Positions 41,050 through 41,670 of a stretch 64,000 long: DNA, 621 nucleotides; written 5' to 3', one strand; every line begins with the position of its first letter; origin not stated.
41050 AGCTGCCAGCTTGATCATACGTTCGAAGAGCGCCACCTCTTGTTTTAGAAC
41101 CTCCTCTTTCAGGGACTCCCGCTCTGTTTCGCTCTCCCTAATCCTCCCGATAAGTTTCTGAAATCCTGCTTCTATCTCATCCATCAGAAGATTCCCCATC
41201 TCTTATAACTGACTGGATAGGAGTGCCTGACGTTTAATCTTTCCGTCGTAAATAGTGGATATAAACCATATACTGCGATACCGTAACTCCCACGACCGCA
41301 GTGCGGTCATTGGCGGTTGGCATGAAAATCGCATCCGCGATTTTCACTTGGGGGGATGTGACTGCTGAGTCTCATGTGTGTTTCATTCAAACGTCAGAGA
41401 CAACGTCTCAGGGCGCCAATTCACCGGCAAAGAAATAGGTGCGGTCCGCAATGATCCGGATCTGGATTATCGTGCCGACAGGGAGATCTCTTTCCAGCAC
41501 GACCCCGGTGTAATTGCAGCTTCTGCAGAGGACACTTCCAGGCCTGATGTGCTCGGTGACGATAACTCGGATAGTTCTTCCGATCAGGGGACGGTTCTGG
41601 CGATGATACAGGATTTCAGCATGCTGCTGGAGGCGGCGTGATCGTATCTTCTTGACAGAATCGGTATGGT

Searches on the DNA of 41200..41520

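Call 75: search_rna_families(source=window, start=41200, end=41520, threshold=evalue, max_evalue=1)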
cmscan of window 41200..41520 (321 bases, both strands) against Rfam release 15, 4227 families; matches with E-value up to 1: 0.
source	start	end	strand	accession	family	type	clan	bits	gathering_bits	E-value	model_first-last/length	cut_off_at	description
